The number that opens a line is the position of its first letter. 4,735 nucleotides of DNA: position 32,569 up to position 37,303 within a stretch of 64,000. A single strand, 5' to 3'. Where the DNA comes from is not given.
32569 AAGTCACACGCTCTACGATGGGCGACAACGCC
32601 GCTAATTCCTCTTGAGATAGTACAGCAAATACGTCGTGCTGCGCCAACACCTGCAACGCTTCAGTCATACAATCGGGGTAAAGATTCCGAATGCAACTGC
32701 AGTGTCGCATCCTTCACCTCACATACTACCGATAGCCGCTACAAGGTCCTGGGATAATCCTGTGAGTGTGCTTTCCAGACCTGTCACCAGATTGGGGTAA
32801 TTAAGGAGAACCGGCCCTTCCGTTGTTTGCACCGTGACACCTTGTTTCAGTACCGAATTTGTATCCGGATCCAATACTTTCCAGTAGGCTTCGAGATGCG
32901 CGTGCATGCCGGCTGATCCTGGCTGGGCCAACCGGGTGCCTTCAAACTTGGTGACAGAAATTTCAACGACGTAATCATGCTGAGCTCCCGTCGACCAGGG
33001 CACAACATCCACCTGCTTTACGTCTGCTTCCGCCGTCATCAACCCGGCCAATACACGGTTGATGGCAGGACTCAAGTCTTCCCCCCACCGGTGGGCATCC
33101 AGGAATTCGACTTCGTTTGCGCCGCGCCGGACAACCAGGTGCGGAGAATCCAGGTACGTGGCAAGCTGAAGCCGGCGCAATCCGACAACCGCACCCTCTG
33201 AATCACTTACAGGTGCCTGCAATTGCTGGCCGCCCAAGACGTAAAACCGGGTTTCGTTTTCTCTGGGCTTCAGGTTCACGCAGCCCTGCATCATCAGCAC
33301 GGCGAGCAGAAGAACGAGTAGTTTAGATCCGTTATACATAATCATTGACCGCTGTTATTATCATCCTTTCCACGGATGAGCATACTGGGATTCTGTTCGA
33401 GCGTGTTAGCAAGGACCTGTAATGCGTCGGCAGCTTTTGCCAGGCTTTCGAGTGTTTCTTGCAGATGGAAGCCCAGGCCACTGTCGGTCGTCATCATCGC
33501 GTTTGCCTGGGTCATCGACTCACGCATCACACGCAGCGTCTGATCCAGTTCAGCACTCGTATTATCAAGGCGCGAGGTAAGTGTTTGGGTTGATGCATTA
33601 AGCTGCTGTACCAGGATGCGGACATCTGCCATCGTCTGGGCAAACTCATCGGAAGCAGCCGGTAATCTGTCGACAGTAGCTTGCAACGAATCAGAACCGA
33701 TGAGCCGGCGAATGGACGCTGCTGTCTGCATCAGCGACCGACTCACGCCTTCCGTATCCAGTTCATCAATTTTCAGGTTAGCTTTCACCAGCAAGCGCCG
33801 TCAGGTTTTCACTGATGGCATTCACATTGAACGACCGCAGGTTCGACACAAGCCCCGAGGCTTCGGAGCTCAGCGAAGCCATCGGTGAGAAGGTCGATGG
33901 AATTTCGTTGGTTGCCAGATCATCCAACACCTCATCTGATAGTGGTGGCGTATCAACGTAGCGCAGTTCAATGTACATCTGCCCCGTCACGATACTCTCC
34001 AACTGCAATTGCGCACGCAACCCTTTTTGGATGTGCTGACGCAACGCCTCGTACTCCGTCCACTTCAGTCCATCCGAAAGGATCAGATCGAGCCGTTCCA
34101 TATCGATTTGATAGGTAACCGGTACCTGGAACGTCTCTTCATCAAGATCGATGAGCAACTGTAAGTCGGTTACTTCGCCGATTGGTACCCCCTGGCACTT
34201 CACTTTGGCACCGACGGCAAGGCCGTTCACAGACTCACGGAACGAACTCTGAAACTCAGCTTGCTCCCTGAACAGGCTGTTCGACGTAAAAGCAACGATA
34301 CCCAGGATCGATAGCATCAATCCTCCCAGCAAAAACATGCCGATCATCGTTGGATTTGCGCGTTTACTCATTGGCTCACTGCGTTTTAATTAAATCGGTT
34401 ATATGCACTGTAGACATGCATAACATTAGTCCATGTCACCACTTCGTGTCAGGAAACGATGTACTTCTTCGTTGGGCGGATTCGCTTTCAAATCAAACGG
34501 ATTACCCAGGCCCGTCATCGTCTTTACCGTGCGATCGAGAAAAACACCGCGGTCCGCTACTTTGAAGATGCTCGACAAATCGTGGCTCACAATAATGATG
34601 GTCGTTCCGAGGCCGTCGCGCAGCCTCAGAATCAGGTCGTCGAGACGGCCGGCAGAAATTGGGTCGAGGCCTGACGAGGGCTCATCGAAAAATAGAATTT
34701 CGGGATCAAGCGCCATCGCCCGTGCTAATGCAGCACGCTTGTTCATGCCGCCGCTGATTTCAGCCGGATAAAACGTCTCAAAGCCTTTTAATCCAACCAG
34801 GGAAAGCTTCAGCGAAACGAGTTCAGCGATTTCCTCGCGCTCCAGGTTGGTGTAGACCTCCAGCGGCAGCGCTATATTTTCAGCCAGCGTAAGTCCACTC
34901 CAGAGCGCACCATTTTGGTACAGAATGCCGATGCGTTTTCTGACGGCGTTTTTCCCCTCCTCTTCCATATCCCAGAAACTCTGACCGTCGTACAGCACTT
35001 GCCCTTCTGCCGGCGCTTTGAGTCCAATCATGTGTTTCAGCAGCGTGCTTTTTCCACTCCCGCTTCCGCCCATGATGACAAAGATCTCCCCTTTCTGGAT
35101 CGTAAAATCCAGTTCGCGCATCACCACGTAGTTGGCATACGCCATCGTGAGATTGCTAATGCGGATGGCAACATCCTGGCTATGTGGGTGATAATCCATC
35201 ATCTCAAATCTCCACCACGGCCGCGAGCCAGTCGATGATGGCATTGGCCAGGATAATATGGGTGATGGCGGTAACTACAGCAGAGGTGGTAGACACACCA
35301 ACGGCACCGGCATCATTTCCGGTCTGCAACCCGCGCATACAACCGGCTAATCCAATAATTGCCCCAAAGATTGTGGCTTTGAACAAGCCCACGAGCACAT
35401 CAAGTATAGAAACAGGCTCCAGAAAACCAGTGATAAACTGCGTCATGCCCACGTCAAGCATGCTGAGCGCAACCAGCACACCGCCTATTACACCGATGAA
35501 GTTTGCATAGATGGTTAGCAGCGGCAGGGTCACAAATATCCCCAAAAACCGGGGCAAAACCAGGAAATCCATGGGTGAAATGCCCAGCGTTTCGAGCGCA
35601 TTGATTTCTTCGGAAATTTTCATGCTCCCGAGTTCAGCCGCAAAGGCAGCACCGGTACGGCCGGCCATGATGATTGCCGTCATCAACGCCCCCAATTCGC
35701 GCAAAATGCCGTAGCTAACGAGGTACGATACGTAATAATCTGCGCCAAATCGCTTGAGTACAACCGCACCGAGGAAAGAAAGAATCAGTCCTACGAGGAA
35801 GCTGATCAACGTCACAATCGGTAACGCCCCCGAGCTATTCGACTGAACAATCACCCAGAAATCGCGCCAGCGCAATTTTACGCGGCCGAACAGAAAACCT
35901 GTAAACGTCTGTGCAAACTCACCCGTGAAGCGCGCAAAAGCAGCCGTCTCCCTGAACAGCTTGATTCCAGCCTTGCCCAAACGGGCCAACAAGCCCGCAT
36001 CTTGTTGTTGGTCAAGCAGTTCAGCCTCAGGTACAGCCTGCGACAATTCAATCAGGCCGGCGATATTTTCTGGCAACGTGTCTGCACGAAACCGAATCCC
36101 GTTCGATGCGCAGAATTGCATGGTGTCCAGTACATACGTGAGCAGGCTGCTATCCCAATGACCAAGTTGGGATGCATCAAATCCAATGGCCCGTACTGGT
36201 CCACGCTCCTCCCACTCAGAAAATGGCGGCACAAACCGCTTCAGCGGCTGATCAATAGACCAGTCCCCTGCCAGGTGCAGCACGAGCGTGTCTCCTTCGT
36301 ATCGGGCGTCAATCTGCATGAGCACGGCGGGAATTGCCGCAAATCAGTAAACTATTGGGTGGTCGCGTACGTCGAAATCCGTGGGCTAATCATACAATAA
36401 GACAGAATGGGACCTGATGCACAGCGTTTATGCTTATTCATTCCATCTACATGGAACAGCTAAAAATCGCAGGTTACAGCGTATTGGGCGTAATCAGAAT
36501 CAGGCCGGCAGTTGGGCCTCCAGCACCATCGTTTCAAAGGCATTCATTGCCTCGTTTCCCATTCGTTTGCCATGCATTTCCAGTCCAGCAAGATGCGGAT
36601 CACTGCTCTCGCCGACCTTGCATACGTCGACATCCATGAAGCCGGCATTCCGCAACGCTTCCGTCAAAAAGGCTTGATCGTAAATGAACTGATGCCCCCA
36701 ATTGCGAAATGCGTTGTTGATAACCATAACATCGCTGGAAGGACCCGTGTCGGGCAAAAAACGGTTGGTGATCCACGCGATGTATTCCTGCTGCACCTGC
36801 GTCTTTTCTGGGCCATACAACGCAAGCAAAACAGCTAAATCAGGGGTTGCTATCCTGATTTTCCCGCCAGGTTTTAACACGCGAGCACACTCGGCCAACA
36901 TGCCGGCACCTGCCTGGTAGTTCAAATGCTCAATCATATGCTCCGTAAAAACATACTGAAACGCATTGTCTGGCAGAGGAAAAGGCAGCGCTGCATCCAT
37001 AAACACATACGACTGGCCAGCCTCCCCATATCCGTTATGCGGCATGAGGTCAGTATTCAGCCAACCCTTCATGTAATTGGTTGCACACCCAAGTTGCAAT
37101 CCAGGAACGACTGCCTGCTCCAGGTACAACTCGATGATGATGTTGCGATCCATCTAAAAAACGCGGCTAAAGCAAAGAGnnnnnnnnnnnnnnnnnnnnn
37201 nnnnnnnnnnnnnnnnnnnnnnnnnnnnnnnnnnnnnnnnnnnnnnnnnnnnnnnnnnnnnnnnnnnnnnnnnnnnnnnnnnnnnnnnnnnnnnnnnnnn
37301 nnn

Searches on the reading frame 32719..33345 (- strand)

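Call 10: search_protein_families(library=pfam, proteins=[window:32719-33345:-], max_evalue=0.01)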
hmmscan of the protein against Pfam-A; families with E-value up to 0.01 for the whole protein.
window:32719-33345:- (208 aa): 1 family
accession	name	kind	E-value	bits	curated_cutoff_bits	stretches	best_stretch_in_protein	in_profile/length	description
PF03886.18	ABC_trans_aux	-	7.5e-26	91.1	26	1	35-201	1-160/161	ABC-type transport auxiliary lipoprotein component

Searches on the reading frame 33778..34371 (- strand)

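Call 59: search_protein_families(library=pfam, proteins=[window:33778-34371:-], max_evalue=0.0001)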
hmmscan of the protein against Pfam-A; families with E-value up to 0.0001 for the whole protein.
window:33778-34371:- (197 aa): 1 family
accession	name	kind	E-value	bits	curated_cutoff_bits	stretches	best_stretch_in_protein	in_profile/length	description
PF02470.25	MlaD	-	3.4e-12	46.9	25.1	1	47-137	11-79/81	MlaD protein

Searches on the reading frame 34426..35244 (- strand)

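Call 59: search_protein_families(library=pfam, proteins=[window:34426-35244:-], max_evalue=0.0001)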
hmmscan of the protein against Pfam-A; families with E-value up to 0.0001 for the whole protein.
window:34426-35244:- (272 aa): 2 families
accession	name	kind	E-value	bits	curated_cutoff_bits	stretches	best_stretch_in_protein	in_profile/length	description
PF00005.33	ABC_tran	-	2.3e-30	106.4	25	1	43-190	2-136/137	ABC transporter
PF13304.12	AAA_21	-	1.5e-07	32.2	27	0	157-223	232-300/304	AAA domain, putative AbiEii toxin, Type IV TA system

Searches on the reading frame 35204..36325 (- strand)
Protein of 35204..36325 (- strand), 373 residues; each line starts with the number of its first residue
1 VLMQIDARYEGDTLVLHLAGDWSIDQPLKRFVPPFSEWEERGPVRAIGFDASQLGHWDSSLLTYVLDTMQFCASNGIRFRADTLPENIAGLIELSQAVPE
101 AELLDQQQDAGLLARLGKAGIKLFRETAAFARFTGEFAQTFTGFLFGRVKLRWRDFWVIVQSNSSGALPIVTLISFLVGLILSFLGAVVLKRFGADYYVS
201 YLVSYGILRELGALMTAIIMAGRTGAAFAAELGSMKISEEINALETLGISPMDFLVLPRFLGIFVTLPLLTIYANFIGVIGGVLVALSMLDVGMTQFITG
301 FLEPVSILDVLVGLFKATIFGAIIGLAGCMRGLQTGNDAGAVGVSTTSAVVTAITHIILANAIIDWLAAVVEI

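Call 59: search_protein_families(library=pfam, proteins=[window:35204-36325:-], max_evalue=0.0001)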
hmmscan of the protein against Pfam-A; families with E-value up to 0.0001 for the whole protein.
window:35204-36325:- (373 aa): 1 family
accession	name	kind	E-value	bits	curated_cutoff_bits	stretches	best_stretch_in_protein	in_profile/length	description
PF02405.21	MlaE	-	4e-66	223.1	22.5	1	165-366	10-211/212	Permease MlaE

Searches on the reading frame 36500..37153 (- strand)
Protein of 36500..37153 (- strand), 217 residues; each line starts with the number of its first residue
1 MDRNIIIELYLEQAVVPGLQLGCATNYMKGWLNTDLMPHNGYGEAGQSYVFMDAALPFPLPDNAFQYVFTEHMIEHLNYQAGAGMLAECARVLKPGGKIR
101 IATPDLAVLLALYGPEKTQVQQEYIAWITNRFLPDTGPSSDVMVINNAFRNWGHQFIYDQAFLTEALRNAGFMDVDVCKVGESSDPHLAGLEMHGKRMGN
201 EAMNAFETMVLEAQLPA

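Call 59: search_protein_families(library=pfam, proteins=[window:36500-37153:-], max_evalue=0.0001)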
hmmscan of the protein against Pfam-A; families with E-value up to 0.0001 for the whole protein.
window:36500-37153:- (217 aa): 3 families
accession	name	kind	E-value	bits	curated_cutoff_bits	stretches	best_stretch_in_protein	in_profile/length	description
PF08241.18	Methyltransf_11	-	1.6e-08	35.5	21.2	1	49-99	46-93/95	Methyltransferase domain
PF13649.12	Methyltransf_25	-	5.1e-06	27.5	27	1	53-97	54-97/97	Methyltransferase domain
PF13489.12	Methyltransf_23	-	6.5e-05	23.1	27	1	56-175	77-162/164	Methyltransferase domain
